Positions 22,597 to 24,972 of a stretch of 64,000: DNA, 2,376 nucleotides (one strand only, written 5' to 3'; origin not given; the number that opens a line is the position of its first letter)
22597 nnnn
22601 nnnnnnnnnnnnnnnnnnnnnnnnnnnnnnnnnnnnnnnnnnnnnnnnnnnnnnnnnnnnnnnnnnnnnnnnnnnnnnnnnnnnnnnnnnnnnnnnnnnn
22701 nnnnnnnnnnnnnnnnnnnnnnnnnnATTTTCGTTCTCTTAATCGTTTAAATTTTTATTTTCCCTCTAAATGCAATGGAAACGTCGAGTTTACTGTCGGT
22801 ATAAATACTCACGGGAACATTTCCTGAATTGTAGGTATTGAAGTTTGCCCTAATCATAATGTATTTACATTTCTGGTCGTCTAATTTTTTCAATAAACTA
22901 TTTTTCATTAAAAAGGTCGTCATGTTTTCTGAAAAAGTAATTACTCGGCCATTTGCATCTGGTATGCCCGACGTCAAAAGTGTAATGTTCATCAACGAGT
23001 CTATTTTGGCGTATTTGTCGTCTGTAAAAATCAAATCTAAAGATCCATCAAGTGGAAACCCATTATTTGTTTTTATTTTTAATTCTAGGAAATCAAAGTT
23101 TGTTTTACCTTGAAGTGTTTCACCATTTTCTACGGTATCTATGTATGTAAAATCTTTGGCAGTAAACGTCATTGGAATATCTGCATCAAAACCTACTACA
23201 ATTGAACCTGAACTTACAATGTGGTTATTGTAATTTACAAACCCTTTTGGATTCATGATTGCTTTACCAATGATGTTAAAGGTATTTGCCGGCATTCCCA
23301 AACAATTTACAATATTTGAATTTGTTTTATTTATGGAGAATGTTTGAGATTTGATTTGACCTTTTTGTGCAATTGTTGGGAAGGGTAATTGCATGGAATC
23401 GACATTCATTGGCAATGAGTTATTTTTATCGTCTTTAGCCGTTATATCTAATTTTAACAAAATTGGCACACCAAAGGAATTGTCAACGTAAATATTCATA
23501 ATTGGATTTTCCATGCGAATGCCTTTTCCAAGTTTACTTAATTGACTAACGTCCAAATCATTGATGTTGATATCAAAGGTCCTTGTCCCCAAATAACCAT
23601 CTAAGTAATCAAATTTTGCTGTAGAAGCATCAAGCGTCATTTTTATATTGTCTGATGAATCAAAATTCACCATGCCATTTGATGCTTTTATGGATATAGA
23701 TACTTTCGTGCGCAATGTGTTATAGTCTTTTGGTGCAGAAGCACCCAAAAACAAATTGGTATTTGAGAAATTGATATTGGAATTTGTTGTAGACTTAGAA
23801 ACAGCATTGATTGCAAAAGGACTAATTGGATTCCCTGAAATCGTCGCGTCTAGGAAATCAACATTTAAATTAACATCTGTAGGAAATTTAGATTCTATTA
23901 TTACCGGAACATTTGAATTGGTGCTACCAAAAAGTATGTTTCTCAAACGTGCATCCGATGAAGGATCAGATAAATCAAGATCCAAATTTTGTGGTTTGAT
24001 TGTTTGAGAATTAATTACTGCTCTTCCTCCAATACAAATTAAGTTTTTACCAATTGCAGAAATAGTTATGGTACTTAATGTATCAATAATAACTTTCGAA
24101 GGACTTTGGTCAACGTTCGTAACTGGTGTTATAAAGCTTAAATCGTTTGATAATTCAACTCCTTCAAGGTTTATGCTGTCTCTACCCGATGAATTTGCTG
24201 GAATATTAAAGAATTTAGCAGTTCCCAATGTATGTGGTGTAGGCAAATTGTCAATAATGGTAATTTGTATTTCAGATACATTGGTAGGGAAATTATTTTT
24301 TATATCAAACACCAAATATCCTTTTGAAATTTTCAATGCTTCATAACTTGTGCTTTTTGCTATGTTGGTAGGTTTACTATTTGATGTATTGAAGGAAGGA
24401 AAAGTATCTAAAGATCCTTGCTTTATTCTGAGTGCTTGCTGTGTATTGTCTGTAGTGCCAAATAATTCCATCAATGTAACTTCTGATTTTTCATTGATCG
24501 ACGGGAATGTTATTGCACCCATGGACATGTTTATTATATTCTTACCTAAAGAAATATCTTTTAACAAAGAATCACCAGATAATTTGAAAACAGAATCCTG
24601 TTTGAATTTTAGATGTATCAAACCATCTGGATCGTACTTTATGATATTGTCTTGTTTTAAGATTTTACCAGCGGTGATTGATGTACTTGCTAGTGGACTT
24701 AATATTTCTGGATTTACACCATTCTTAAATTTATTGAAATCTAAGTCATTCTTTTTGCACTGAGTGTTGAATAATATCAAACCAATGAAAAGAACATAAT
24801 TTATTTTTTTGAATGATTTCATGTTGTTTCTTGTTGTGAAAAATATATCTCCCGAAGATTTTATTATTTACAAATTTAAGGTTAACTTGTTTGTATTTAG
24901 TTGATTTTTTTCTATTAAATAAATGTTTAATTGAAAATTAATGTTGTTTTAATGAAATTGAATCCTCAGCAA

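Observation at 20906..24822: Two-gene outer-membrane module of unknown function: 691-aa lipoprotein plus beta-barrel/TSP3/low-complexity-tail protein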

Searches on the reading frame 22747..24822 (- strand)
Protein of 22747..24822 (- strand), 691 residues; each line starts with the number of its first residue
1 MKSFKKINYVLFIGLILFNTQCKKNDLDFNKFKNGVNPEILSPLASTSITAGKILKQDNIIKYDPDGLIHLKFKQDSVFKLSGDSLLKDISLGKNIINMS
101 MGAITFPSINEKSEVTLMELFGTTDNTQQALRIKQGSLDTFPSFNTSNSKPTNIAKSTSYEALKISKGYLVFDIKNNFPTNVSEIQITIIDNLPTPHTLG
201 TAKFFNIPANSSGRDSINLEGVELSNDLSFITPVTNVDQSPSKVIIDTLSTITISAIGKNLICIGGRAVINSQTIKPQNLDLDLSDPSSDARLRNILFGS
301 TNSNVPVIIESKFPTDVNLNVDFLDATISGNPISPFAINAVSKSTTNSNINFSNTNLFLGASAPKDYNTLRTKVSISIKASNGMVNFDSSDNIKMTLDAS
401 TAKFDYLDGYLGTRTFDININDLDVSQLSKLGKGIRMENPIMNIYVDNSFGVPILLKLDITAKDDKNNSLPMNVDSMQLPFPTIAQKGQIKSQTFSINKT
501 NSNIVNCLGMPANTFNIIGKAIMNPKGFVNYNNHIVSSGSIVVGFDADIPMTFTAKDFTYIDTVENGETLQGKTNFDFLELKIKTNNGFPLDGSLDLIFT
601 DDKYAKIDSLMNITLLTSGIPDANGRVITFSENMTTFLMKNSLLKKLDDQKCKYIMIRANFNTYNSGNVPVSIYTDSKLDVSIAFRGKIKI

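Call 6: search_protein_families(library=pfam, proteins=[window:22747-24822:-], max_evalue=1)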
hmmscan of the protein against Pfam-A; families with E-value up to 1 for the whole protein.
window:22747-24822:- (691 aa): 0 families

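Call 7: search_protein_families(library=ncbifam, proteins=[window:22747-24822:-], max_evalue=1)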
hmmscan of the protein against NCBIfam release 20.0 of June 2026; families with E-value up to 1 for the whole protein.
window:22747-24822:- (691 aa): 0 families

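Call 9: find_homologous_proteins(query=window:22747-24822:-)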
Query window:22747-24822:- (691 aa): 79 proteins with E <= 0.001 among 8000 candidates.
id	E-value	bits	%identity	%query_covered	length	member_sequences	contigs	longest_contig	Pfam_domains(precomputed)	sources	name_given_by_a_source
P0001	0.0e+0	1489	100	100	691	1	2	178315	-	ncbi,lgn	-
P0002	0.0e+0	1292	85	100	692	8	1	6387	-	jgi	-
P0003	0.0e+0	1252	83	100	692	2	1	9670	-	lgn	-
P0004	0.0e+0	1231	82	100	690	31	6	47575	-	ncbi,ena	-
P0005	0.0e+0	1207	81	100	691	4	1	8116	-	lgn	-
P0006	0.0e+0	1190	80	100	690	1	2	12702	-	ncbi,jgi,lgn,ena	jgi:hypothetical protein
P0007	0.0e+0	1181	80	100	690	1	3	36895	-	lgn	-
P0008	1.0e-289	981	66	100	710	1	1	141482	-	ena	-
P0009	5.6e-274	929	63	100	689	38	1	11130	-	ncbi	-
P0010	7.9e-269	912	62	100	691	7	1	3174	-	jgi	-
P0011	2.7e-265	900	61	100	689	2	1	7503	-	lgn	-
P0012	9.8e-264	895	62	99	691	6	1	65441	-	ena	-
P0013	1.4e-261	888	61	100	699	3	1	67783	-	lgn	-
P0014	2.4e-257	874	60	100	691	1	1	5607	-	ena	-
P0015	4.5e-228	777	54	98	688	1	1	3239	-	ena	-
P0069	9.8e-31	125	24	100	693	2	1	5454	-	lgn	-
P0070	2.3e-21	94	30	42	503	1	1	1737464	-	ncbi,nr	ncbi:MAG: hypothetical protein IPN29_08545 [Saprospiraceae bacterium]|nr:hypothetical protein [Sapro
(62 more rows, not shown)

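Call 17: find_related_loci(query=A2, collection=genome_contigs, flank=6000)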
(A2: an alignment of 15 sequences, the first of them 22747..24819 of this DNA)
Query A2 (690 aa) in genome_contigs; peptide patterns used: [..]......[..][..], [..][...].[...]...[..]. (x = any residue, [..] = any of these).
81 stretches matched a pattern; 35 encode a relative of the query (tblastn E <= 1e-3); 33 distinct loci.
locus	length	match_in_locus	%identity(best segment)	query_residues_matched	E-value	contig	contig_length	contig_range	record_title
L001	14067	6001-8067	82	1-690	0e+0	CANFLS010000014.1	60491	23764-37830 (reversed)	MAG: Flavobacteriales bacterium isolate Jr-11may16-137 genome assembly, contig: Jr-11may16-C605, whole genome shotgun se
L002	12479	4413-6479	81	1-690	0e+0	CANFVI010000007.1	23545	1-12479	MAG: Flavobacteriales bacterium isolate Jr-16oct17-283 genome assembly, contig: Jr-16oct17-C3995, whole genome shotgun s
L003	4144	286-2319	63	9-687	0e+0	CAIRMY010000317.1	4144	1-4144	MAG: uncultured Bacteroidetes bacterium isolate ErkenSummer_bin-0977 genome assembly, contig: bin-0977:317/360, whole ge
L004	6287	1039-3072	63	9-687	0e+0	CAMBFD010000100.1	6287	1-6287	MAG: Chitinophaga pinensis isolate TrE-25oct19-137 genome assembly, contig: TrE-25oct19-C21179, whole genome shotgun seq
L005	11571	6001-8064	63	1-690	0e+0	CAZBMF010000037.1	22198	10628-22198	MAG TPA_asm: uncultured Rhizobium sp. isolate SRP219642_co3_85 genome assembly, contig: NODE_2466_length_22198_cov_5.506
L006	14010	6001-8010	63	19-690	0e+0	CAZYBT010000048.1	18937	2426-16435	MAG TPA_asm: uncultured Rhizobium sp. isolate SRP219642_co1_278 genome assembly, contig: NODE_2876_length_18937_cov_6.03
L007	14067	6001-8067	81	1-690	0e+0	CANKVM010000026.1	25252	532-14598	MAG: Flavobacteriales bacterium isolate ZE-13may13-36 genome assembly, contig: ZE-13may13-C1694, whole genome shotgun se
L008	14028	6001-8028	53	12-686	0e+0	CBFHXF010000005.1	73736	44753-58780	MAG: Bacteroidia bacterium isolate Co_bin_290_permissive genome assembly, contig: Co_bin_290_permissive_c5, whole genome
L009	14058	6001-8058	51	2-687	0e+0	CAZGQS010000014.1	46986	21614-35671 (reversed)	MAG TPA_asm: uncultured Rhizobium sp. isolate SRP318679_co1_28 genome assembly, contig: NODE_1162_length_46986_cov_18.28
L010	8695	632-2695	52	2-686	0e+0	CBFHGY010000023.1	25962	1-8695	MAG: Bacteroidia bacterium isolate AGTU_45_bin_35_strict genome assembly, contig: AGTU_45_bin_35_strict_c23, whole genom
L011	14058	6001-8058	50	2-687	0e+0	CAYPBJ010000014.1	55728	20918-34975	MAG TPA_asm: uncultured Rhizobium sp. isolate SRP219642_co3_8 genome assembly, contig: NODE_467_length_55728_cov_31.7884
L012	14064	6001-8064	50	1-688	0e+0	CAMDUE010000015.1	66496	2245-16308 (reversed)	MAG: Chitinophaga pinensis isolate MsE-30jul19-177 genome assembly, contig: MsE-30jul19-C500, whole genome shotgun seque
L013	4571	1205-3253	50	3-686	0e+0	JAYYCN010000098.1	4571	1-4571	MAG: Bacteroidota bacterium isolate XS_MAG288 XS_MAG288_0098, whole genome shotgun sequence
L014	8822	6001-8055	49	5-686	0e+0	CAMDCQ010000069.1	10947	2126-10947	MAG: Chitinophaga pinensis isolate MiE-16apr19-111 genome assembly, contig: MiE-16apr19-C12888, whole genome shotgun seq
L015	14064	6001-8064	50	1-689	0e+0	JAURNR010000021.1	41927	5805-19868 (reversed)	MAG: Bacteroidota bacterium isolate SFB_Poly_Co_105 k141_1511723, whole genome shotgun sequence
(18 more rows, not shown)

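Call 20: find_encoding_contigs(protein=P0070, flank=6000, max_places=2)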
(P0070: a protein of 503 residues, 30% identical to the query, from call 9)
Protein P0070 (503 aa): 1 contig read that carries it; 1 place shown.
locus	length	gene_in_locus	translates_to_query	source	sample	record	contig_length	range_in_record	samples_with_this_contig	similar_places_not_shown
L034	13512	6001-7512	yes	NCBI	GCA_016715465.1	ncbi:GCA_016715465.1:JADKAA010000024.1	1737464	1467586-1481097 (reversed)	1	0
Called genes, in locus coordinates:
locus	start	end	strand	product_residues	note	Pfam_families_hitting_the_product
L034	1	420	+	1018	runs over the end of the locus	PF00873:ACR_tran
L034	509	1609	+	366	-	-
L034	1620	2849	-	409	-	PF07690:MFS_1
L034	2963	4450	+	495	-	PF01204:Trehalase, PF22422:MGH1-like_GH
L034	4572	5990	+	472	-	PF00753:Lactamase_B, PF12706:Lactamase_B_2 (weak), PF16661:Lactamase_B_6, PF10996:Beta-Casp, PF07521:RMMBL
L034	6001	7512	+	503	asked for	-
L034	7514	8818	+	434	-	PF18990:DUF5723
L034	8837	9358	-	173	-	PF13302:Acetyltransf_3, PF13420:Acetyltransf_4, PF00583:Acetyltransf_1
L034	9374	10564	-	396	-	PF02771:Acyl-CoA_dh_N, PF02770:Acyl-CoA_dh_M, PF00441:Acyl-CoA_dh_1, PF08028:Acyl-CoA_dh_2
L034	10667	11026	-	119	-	PF20105:DUF6495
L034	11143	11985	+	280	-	PF03309:Pan_kinase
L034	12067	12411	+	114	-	PF02033:RBFA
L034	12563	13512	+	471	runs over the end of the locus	PF00950:ABC-3, PF01032:FecCD, PF02742:Fe_dep_repr_C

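Call 21: find_encoding_contigs(protein=P0069, flank=6000, max_places=2)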
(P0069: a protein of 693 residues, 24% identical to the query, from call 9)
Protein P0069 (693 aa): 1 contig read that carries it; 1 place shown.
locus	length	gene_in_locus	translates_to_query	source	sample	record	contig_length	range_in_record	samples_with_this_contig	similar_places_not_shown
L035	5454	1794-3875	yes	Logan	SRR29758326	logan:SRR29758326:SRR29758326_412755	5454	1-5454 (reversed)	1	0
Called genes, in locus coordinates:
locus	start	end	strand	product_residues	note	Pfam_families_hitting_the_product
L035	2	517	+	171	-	?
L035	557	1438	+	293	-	PF00231:ATP-synt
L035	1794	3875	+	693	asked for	-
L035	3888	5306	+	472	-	PF18990:DUF5723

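Call 29: search_solved_structures(query=A4, max_evalue=10)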
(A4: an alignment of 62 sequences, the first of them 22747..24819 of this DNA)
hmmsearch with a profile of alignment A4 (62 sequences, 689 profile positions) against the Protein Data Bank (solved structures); distinct sequences matched with E-value up to 10: 0.

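Call 40: predict_structure(alignment_id=A4)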
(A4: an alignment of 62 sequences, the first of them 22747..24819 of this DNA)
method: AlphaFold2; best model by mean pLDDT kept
length: 690 residues; sequences in the alignment: 62
mean_pLDDT: 87.0   pTM: 0.62
mean pLDDT of the five models: 87.0, 86.5, 85.1, 84.9, 84.5
residues with pLDDT >= 90: 385; 70-90: 251; 50-70: 47; < 50: 7
segments of 3 or more residues with pLDDT < 50: 20-25
pLDDT, mean of each block of 10 residues (from residue 1): 60 63 49 65 86 60 73 83 87 90 85 89 82 91 90 88 93 93 94 91 94 93 92 94 92 90 94 91 91 89 90 94 94 94 94 94 93 94 92 92 92 86 71 75 94 93 88 94 94 93 85 87 95 94 85 82 87 80 91 92 92 88 85 89 90 91 82 87 82
secondary structure, 60 per line:
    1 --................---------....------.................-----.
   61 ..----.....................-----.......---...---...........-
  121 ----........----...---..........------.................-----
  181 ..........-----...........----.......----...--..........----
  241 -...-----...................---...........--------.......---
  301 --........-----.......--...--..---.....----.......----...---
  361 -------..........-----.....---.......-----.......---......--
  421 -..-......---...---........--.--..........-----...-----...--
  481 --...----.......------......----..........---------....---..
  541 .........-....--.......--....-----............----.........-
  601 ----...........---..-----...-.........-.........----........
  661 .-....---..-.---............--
elements in order: H3-18 H28-31 E38-49 H50-54 E60-62 E67-81 H82-87 E93-99 E103-105 E109-115 H116-119 H125-132 E137-139 E143-152 E159-175 E181-190 E196-206 E211-217 E222-224 E227-236 E242-244 E250-268 E272-282 E291-297 E303-310 E316-322 E325-327 E335-339 E344-350 E355-357 E368-377 E383-387 E391-397 E403-409 E413-418 H425-430 E434-436 E440-447 E453-462 E468-470 E476-478 E490-496 H503-508 E513-522 E532-535 E539-549 E551-554 E557-563 H566-569 E575-586 E591-599 E605-615 E626-628 E630-638 H640-648 E653-661 H663-666 E677-688

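Call 43: search_protein_representatives(alignment_id=A1)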
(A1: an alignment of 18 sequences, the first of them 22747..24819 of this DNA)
Query: 18 sequences, 693 profile positions. Proteins with E-value up to 0.001 (for the whole library): 5260; up to 1e-10: 4060; up to 1e-30: 2171. The best 150 are listed.
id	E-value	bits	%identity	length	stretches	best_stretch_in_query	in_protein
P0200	7.8e-281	949.6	-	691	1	4-692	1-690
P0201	1.6e-234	796.5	-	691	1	7-691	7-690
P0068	4.6e-224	762.0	-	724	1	3-691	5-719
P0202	2.7e-207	706.5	-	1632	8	143-691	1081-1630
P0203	2.8e-186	637.1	-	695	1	5-690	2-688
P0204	3.8e-181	620.1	-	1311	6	142-691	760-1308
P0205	3.0e-179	613.9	-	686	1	8-690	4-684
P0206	6.8e-172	589.5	-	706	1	6-691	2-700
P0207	7.3e-172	589.4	-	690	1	9-691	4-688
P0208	1.3e-165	568.8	-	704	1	7-691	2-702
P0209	9.5e-164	562.6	-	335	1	357-690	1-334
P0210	2.6e-163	561.2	-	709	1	7-692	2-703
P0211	3.0e-160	551.0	-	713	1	5-692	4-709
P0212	1.9e-159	548.4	-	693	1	8-690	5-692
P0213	1.3e-157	542.4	-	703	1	5-690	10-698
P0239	6.2e-128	444.2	-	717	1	6-690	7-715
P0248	2.4e-124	432.4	-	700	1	1-692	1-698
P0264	6.0e-119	414.5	-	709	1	6-691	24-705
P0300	1.9e-109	383.2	-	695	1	12-691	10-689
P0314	1.6e-105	370.2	-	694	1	1-691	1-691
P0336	6.0e-98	345.2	-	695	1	1-690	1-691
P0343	1.6e-97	343.7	-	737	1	3-690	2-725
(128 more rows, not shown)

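Call 53: find_encoding_contigs(protein=P0248, flank=5000, max_places=2)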
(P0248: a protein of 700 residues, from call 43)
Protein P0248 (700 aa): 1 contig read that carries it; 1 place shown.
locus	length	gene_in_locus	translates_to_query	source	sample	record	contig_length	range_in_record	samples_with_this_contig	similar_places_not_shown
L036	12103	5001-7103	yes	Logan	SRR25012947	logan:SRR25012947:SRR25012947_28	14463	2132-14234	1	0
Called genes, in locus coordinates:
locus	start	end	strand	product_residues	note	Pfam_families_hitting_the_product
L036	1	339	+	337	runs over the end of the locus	PF01032:FecCD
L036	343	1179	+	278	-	PF02463:SMC_N, PF00005:ABC_tran, PF13304:AAA_21 (faint)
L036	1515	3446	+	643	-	PF07715:Plug, PF00593:TonB_dep_Rec_b-barrel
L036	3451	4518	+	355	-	PF16819:DUF5074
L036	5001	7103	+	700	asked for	-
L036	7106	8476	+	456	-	PF18990:DUF5723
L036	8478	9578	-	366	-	PF00501:AMP-binding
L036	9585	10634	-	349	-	PF13378:MR_MLE_C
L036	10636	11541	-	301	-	PF01040:UbiA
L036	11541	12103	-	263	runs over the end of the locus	?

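Call 54: find_encoding_contigs(protein=P0202, flank=5000, max_places=2)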
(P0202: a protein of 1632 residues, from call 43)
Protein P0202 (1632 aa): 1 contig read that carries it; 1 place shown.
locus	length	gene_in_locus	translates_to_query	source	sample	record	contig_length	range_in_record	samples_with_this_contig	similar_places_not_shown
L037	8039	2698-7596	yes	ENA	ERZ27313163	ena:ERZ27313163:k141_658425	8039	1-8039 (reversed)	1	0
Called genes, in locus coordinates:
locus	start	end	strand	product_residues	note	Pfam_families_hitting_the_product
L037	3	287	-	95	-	?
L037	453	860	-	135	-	-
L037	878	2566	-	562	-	PF01019:G_glu_transpept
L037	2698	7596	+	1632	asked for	-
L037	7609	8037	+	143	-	?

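Call 56: find_encoding_contigs(protein=P0314, flank=5000, max_places=2)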
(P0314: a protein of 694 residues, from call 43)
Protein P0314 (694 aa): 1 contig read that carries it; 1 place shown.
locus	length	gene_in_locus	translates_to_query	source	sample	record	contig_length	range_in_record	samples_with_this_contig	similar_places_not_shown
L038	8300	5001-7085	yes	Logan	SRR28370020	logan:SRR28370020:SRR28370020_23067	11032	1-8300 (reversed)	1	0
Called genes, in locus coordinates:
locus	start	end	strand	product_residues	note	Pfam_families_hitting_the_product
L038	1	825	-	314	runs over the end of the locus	PF00902:TatC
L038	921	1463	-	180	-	-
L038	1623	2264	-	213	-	PF14333:DUF4389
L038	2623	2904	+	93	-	PF04341:DUF485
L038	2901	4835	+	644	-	PF00474:SSF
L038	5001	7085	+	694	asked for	-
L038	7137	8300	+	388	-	?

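Call 57: find_encoding_contigs(protein=P0343, flank=5000, max_places=2)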
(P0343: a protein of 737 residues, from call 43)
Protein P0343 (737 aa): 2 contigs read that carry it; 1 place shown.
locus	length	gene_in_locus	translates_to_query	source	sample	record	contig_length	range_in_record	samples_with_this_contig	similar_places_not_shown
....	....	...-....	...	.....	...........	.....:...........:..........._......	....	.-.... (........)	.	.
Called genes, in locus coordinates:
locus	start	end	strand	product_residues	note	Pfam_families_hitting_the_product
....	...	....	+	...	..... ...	-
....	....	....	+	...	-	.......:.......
